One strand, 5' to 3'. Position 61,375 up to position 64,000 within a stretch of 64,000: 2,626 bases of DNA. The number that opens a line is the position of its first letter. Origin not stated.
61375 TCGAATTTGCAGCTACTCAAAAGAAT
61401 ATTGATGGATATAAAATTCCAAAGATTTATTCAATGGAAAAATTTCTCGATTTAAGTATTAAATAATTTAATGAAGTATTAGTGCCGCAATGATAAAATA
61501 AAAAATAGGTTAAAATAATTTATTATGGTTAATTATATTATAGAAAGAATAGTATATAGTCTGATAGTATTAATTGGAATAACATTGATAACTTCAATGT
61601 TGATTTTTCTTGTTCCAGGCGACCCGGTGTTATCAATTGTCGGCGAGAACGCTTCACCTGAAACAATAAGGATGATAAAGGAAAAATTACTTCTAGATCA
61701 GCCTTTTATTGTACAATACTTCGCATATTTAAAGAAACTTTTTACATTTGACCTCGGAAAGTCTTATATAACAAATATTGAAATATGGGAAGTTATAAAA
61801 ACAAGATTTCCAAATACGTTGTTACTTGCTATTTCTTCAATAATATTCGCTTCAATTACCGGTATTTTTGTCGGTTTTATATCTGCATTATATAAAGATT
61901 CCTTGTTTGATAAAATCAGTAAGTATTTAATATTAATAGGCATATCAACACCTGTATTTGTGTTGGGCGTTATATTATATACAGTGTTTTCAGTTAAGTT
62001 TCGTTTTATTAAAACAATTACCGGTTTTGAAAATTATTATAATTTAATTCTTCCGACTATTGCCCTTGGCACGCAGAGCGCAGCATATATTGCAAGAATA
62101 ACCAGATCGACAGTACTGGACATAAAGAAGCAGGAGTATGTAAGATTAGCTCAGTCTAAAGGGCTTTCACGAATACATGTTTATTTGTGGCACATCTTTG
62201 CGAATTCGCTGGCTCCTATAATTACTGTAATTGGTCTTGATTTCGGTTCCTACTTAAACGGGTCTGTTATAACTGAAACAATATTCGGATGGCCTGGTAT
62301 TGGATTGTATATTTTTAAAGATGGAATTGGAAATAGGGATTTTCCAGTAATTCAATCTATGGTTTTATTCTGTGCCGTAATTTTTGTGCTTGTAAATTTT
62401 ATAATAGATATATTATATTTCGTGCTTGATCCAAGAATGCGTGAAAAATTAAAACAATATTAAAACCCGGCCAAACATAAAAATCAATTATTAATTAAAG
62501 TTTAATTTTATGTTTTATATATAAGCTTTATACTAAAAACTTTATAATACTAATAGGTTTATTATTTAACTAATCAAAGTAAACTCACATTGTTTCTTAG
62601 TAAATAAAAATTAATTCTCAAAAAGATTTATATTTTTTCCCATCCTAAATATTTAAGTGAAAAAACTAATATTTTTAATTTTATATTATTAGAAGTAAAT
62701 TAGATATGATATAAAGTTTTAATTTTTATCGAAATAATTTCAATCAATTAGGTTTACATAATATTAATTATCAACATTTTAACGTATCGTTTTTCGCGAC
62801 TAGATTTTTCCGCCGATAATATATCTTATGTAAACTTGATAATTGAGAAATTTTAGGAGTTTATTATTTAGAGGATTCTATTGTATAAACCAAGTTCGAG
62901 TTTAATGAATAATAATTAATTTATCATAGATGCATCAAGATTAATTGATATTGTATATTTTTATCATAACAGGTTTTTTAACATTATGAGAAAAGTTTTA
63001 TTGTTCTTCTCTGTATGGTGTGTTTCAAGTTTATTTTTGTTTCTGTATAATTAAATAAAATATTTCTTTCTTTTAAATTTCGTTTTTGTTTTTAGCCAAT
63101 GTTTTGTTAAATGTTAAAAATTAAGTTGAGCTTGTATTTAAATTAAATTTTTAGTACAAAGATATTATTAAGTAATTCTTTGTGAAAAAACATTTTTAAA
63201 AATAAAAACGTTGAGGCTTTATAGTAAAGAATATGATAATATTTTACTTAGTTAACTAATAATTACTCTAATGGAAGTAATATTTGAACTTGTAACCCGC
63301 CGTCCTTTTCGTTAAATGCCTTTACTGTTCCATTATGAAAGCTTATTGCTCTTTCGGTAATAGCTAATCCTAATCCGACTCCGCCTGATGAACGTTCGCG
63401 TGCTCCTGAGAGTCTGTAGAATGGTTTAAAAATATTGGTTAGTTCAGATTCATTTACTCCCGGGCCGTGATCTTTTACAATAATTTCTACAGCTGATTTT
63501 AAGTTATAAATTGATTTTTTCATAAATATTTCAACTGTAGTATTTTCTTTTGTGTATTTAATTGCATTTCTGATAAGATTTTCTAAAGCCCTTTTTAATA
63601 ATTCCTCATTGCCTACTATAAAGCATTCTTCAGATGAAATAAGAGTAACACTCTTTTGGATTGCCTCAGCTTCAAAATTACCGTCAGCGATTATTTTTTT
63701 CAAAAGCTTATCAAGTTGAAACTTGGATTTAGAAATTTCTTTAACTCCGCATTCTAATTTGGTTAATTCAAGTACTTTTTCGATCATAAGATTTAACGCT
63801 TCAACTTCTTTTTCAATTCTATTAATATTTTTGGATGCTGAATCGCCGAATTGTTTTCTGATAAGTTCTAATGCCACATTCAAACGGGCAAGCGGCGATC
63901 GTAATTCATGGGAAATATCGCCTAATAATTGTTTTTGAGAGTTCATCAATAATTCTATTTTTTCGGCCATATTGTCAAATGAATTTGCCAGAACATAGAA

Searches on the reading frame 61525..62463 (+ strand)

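Call 68: search_protein_families(library=pfam, proteins=[window:61525-62463:+], max_evalue=0.0001)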
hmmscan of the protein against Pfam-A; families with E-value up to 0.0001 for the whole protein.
window:61525-62463:+ (312 aa): 2 families
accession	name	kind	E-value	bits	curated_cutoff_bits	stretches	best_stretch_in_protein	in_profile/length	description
PF00528.27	BPD_transp_1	-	2.8e-37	128.7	26.4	1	113-306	1-183/184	Binding-protein-dependent transport system inner membrane component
PF19300.4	BPD_transp_1_N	-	5.6e-17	62.4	23.8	1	1-102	1-114/114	Binding-prot-dependent transport system membrane comp, N-term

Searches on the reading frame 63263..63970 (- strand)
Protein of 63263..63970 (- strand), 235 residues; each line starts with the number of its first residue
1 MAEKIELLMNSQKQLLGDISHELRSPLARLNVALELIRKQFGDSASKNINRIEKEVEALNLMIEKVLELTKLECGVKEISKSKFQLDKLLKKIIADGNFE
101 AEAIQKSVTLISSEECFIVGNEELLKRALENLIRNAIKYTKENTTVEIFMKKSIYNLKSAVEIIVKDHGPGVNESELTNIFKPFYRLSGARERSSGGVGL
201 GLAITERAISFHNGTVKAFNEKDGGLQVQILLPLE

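Call 68: search_protein_families(library=pfam, proteins=[window:63263-63970:-], max_evalue=0.0001)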
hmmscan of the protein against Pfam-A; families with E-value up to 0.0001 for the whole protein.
window:63263-63970:- (235 aa): 2 families
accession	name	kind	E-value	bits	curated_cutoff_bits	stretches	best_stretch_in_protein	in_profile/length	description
PF02518.31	HATPase_c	-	7.6e-24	84.7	26.4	1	120-235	1-110/111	Histidine kinase-, DNA gyrase B-, and HSP90-like ATPase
PF00512.31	HisKA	-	1.1e-12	48.3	26.9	1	12-75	2-66/66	His Kinase A (phospho-acceptor) domain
